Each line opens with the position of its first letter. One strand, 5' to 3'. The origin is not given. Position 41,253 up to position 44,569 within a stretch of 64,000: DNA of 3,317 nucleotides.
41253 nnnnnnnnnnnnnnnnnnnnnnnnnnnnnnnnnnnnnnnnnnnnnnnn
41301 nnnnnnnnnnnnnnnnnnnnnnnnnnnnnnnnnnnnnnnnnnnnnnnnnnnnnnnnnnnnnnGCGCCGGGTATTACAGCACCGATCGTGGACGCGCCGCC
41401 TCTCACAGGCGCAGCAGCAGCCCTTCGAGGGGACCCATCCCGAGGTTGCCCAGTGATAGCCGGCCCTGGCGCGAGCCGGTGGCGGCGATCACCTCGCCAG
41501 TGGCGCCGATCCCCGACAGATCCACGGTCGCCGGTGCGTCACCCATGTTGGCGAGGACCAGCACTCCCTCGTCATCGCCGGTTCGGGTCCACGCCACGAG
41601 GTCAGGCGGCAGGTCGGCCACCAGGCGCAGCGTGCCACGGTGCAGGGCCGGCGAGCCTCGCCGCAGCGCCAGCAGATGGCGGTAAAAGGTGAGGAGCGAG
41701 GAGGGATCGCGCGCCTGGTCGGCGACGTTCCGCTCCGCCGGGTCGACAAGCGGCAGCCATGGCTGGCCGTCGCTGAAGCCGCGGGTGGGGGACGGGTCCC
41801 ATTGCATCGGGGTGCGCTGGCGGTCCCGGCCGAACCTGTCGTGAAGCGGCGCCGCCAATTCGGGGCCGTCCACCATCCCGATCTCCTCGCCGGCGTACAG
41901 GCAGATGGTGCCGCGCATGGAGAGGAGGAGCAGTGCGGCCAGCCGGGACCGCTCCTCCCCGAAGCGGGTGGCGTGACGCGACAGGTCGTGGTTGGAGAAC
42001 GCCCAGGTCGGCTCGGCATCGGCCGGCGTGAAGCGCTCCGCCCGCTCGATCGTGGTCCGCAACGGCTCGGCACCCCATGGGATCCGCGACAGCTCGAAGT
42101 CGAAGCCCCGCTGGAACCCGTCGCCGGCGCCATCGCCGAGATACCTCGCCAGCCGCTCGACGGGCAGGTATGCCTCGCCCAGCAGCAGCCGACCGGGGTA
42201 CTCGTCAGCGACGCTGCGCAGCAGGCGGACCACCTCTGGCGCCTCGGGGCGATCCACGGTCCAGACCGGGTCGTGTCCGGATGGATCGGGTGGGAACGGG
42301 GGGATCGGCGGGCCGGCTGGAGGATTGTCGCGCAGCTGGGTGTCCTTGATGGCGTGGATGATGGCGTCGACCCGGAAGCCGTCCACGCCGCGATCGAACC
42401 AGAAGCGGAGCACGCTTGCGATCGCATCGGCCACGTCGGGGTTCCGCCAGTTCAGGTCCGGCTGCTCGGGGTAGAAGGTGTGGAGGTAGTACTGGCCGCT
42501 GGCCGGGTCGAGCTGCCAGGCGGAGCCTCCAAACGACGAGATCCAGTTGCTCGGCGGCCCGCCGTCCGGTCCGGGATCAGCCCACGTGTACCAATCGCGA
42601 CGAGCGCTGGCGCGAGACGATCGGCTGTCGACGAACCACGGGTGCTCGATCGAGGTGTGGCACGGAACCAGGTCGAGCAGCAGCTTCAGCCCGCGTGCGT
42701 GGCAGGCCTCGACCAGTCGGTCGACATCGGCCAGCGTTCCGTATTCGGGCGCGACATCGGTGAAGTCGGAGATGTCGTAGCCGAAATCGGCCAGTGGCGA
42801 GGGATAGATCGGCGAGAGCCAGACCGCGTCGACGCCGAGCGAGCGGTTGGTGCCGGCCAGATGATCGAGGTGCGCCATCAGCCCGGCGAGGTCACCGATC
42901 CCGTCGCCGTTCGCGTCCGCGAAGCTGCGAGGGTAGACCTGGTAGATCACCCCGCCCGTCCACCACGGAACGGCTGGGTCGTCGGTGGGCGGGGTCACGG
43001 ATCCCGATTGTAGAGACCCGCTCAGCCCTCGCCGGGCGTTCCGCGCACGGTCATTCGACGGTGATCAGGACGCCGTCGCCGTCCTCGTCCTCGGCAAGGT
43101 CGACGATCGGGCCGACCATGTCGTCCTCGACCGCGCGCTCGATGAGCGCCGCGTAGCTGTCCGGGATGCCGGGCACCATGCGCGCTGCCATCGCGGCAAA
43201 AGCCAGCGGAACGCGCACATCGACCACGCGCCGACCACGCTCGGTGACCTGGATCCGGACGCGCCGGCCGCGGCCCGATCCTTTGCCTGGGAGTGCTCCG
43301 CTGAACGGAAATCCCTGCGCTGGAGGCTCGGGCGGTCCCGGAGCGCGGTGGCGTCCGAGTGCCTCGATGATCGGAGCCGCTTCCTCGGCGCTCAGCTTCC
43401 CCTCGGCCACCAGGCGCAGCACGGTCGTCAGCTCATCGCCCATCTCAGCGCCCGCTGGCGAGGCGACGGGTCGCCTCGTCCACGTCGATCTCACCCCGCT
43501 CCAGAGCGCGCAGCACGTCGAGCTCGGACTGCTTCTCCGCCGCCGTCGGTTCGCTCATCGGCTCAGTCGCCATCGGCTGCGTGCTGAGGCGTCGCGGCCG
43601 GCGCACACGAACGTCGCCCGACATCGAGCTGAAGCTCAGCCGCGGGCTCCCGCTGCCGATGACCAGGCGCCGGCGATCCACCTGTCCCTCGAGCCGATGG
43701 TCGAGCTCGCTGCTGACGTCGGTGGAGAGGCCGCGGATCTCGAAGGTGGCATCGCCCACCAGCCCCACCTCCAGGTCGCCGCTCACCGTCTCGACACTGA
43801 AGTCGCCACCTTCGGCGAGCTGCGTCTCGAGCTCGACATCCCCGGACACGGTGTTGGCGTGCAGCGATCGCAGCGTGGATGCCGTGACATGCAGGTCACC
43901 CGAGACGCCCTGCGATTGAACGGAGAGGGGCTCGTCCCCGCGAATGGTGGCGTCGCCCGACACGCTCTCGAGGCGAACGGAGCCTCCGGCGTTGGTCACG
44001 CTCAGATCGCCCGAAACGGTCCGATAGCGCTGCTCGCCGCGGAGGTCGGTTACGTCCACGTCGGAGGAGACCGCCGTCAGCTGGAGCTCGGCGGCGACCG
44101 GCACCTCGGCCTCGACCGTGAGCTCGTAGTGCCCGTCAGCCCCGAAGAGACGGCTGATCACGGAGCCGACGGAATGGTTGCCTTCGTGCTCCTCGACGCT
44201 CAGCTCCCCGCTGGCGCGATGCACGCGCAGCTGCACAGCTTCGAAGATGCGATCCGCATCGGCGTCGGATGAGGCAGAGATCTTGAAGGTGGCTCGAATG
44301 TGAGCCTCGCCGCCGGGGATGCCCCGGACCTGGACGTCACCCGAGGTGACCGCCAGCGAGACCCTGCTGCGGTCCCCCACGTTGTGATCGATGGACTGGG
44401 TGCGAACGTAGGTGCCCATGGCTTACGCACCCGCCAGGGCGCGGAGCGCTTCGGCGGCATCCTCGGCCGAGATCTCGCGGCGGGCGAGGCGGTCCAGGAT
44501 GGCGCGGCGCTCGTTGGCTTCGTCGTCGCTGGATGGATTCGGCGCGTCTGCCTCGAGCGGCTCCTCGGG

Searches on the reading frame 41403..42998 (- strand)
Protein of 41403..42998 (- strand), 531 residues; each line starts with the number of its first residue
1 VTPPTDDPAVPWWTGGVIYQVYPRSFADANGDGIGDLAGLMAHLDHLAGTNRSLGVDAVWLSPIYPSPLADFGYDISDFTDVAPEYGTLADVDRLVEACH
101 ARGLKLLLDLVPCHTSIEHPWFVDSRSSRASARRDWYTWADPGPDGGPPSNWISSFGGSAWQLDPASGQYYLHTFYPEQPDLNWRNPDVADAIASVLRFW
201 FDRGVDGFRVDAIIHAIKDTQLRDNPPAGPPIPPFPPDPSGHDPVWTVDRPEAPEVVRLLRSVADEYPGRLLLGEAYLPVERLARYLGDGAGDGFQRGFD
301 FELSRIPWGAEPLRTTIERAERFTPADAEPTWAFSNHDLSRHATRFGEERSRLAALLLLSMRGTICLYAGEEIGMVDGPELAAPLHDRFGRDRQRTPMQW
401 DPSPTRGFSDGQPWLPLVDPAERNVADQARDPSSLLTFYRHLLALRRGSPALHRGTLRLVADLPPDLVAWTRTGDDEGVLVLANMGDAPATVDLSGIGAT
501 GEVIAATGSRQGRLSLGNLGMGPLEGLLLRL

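Call 12: search_protein_families(library=pfam, proteins=[window:41403-42998:-], max_evalue=0.001)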
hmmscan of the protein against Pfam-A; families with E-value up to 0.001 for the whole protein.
window:41403-42998:- (531 aa): 3 families
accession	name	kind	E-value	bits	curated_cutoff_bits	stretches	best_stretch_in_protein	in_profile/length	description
PF00128.31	Alpha-amylase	-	4.9e-111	372.6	22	1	20-455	1-446/446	Alpha amylase, catalytic domain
PF11941.14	DUF3459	-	7.5e-11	42.7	22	1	438-514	1-77/90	Domain of unknown function (DUF3459)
PF23915.1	SusG_C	-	0.00029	21.5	27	1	467-498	1-32/62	Alpha-amylase SusG C-terminal domain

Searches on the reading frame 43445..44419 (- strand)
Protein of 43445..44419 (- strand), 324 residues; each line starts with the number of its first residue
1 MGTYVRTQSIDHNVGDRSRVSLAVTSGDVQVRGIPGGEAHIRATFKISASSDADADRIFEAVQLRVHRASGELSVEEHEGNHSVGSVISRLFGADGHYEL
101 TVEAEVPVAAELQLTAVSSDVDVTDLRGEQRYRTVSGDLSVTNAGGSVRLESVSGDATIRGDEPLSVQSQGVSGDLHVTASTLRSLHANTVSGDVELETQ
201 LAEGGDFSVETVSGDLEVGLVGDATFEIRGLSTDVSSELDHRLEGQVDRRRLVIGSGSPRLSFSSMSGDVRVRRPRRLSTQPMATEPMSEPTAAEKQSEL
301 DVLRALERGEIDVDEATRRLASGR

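Call 13: search_protein_families(library=pfam, proteins=[window:43445-44419:-], max_evalue=0.001)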
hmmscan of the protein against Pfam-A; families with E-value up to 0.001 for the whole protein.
window:43445-44419:- (324 aa): 1 family
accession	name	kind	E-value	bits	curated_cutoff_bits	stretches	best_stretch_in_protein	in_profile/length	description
PF13349.12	DUF4097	-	6.7e-18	65.4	22.9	2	173-273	145-247/247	Toastrack DUF4097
